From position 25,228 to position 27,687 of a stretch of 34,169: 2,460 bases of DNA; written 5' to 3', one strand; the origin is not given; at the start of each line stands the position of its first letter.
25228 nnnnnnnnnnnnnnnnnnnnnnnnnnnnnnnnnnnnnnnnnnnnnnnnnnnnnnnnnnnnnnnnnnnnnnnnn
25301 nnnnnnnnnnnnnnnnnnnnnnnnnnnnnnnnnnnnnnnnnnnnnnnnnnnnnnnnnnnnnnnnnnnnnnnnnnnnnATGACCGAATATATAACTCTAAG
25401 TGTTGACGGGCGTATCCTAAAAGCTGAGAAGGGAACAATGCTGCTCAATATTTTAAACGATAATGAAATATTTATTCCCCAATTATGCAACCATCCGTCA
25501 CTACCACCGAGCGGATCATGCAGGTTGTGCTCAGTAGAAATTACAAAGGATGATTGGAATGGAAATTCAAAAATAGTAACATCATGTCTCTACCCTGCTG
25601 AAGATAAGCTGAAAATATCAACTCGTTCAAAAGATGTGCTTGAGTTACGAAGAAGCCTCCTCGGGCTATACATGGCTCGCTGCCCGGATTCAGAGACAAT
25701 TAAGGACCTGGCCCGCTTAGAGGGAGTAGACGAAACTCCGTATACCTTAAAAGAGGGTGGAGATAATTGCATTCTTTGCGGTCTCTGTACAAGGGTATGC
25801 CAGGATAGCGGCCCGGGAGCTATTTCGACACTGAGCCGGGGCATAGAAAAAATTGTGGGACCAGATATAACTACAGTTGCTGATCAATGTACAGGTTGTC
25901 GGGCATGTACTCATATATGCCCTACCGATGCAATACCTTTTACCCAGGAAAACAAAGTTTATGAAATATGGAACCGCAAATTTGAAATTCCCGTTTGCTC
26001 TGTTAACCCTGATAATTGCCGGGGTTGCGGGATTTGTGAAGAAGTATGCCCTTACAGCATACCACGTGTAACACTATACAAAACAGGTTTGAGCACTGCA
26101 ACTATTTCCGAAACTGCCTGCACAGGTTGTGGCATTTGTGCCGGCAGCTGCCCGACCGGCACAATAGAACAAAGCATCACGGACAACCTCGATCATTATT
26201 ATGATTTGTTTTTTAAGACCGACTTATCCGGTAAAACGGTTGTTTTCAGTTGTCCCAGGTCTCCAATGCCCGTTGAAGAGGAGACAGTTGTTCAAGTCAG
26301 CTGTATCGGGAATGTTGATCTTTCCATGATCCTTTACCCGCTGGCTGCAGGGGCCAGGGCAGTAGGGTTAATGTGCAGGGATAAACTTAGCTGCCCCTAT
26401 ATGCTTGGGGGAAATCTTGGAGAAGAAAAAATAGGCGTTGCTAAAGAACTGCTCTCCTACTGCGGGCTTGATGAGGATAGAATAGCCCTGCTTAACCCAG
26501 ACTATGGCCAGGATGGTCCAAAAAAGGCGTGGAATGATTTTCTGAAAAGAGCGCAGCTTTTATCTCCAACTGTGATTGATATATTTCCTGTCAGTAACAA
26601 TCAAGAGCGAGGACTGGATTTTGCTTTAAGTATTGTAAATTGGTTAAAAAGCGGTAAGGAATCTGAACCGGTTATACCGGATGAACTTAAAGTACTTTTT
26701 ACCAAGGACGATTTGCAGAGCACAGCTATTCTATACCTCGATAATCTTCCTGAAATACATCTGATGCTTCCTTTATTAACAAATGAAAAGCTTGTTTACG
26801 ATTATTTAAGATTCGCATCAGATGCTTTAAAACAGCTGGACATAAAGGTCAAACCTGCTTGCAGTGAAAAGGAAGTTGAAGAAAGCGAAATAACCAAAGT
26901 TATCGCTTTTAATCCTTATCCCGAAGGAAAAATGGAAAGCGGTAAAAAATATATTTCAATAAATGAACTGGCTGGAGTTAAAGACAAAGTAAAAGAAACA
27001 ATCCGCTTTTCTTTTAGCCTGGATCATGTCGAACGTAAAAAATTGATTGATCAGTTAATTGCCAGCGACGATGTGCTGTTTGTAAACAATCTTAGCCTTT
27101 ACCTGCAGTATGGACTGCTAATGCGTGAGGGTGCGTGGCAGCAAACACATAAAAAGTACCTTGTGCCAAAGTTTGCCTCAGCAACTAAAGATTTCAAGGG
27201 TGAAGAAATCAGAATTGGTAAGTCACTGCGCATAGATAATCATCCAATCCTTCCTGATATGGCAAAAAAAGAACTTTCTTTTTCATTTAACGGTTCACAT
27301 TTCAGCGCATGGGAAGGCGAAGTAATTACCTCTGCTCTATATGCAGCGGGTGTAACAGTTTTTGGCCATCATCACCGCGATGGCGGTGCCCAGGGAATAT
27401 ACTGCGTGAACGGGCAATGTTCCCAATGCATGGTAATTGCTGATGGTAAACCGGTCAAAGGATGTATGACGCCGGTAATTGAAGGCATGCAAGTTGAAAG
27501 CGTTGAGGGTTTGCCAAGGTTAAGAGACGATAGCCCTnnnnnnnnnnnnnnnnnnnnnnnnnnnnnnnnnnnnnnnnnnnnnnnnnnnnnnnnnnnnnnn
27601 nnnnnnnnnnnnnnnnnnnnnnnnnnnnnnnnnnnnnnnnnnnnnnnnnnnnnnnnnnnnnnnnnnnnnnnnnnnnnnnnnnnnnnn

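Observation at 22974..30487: Candidate flavin-based electron-bifurcating (Bfu/HydBC-type) imino-acid dehydrogenase: NuoEF fusion + 1314-aa Fe-S mega-fusion + DAO-family beta subunit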

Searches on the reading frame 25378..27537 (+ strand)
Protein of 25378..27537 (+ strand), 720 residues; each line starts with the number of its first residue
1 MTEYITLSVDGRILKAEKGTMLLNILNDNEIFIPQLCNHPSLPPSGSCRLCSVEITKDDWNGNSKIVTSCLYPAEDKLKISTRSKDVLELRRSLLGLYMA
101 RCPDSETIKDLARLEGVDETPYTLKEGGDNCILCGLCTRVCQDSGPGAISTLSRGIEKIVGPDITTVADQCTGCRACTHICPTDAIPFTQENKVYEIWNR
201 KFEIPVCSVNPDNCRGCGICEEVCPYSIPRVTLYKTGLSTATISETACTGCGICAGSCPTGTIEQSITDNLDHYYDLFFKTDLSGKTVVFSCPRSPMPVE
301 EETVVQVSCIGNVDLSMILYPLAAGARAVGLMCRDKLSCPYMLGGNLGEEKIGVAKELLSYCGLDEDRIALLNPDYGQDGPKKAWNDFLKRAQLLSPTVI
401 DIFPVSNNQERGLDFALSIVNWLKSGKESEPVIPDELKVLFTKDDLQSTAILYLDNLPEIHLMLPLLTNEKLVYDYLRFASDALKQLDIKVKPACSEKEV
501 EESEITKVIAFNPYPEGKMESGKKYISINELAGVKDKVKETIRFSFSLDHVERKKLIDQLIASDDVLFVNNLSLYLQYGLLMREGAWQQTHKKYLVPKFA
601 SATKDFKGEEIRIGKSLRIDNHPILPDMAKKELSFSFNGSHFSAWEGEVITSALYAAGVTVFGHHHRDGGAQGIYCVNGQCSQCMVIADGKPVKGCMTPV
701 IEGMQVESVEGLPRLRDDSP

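Call 64: predict_structure(alignment_id=A3)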
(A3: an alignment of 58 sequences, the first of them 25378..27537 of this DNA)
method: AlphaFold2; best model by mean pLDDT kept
length: 720 residues; sequences in the alignment: 58
mean_pLDDT: 84.5   pTM: 0.80
mean pLDDT of the five models: 84.5, 80.2, 77.7, 75.8, 74.1
residues with pLDDT >= 90: 362; 70-90: 251; 50-70: 71; < 50: 36
segments of 3 or more residues with pLDDT < 50: 150-166, 607-615, 676-680, 718-720
pLDDT, mean of each block of 10 residues (from residue 1): 88 93 94 90 86 94 93 95 96 94 90 90 78 85 68 40 53 89 87 88 95 92 90 85 92 96 92 87 92 81 89 96 94 93 96 97 94 89 94 86 76 94 87 91 71 94 93 94 90 90 90 65 85 71 85 91 83 92 79 82 60 52 61 87 87 82 68 51 78 87 88 57
secondary structure, 60 per line:
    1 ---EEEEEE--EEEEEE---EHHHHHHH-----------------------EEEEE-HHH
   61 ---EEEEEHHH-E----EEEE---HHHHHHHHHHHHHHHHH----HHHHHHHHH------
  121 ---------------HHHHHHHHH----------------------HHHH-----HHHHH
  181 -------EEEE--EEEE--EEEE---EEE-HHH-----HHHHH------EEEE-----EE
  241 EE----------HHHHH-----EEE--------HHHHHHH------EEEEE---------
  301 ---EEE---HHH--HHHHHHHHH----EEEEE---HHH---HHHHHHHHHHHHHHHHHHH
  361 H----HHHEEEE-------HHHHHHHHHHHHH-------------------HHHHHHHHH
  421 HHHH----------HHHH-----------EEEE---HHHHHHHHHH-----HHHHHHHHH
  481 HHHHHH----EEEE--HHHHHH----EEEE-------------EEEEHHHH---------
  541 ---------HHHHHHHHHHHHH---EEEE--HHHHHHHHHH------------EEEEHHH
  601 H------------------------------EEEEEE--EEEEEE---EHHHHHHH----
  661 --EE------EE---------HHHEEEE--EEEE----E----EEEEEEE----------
elements in order (helices of 4 or more, strands of 3 or more residues): E4-9 E12-17 H22-28 E52-56 E64-68 E78-81 H85-101 H106-114 H136-144 H167-170 H176-180 E188-191 E194-197 E200-203 E207-209 H219-223 E230-233 E239-242 H253-257 E263-265 H274-280 E287-291 E304-306 H315-323 E328-332 H342-361 E369-372 H380-392 H412-424 H435-438 E450-453 H457-466 H472-486 E491-494 H497-502 E507-510 E524-527 H528-531 H550-562 E566-569 H572-581 E594-597 H598-601 E632-637 E640-645 H650-656 E685-688 E691-694 E704-710

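Call 66: fold_search(model_id=the predicted structure, library=pdb)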
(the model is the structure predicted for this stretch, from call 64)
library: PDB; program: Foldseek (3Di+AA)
matches with E <= 10: 598; with E <= 0.001: 125
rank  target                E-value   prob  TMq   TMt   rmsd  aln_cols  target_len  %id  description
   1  9mqx_A                3.4e-16  1.00  0.27  0.75   2.1       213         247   34  Electron-bifurcating Tungstopyranopterin-containing aldehyde oxidoreductase with NADH (released 2025-07-16)
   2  7t30_A                1.6e-12  1.00  0.24  0.26  20.8       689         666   14  Structure of electron bifurcating Ni-Fe hydrogenase complex HydABCSL in FMN/NAD(H) bound state (released 2022-03-16)
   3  8a6t_A                1.1e-11  1.00  0.19  0.24  21.7       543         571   15  Cryo-EM structure of the electron bifurcating Fe-Fe hydrogenase HydABC complex from Thermoanaerobacter kivui in the re (released 2023-02-15)
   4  6tg9_A                8.4e-11  1.00  0.23  0.18  12.8       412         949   19  Cryo-EM Structure of NADH reduced form of NAD+-dependent Formate Dehydrogenase from Rhodobacter capsulatus (released 2020-04-22)
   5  7t2r_A                1.5e-10  1.00  0.23  0.24   7.0       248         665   24  Structure of electron bifurcating Ni-Fe hydrogenase complex HydABCSL in FMN-free apo state (released 2022-03-16)
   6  9ktl_A                1.9e-10  1.00  0.24  0.18  13.7       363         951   22  Cryo-EM structure of reduced form of formate dehydrogenase from Rhodobacter aestuarii (RaFDH) with NADH (released 2025-06-18)
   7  7q5y_A                2.0e-10  1.00  0.25  0.28  18.2       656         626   15  Structure of NADH:ubichinon oxidoreductase (complex I) of the hyperthermophilic eubacterium Aquifex aeolicus (released 2022-11-16)
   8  6yf4_B                2.0e-10  1.00  0.17  0.21  21.3       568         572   13  [FeFe]-hydrogenase I from Clostridium pasteurianum (CpI), variant E279D (released 2020-09-02)
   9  6gm0_B                3.3e-10  1.00  0.16  0.20  20.5       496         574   13  [FeFe]-hydrogenase CpI from Clostridium pasteurianum, variant E279Q (released 2018-11-07)
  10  5byr_B                4.1e-10  1.00  0.16  0.19  20.2       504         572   13  Semisynthetic [FeFe]-hydrogenase CpI with propane-dithiolato-bridged [2Fe] cofactor (released 2015-11-11)
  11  7ak5_G                4.6e-10  1.00  0.24  0.25  20.3       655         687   13  Cryo-EM structure of respiratory complex I in the deactive state from Mus musculus at 3.2 A (released 2021-02-03)
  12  4xdc_A                4.6e-10  1.00  0.17  0.20  19.8       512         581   13  Active semisynthetic [FeFe]-hydrogenase CpI with aza-dithiolato-bridged [2Fe] cofactor (released 2015-11-11)
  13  9rjq_A                5.7e-10  1.00  0.17  0.21  19.9       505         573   14  [FeFe]-hydrogenase CpI from Clostridium pasteurianum, variant Q195L (released 2026-03-04)
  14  8e9h_G                5.7e-10  1.00  0.26  0.24  26.8       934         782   12  Mycobacterial respiratory complex I, fully-inserted quinone (released 2022-10-12)
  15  8e9g_G                6.0e-10  1.00  0.27  0.25  27.8       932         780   12  Mycobacterial respiratory complex I with both quinone positions modelled (released 2022-10-12)
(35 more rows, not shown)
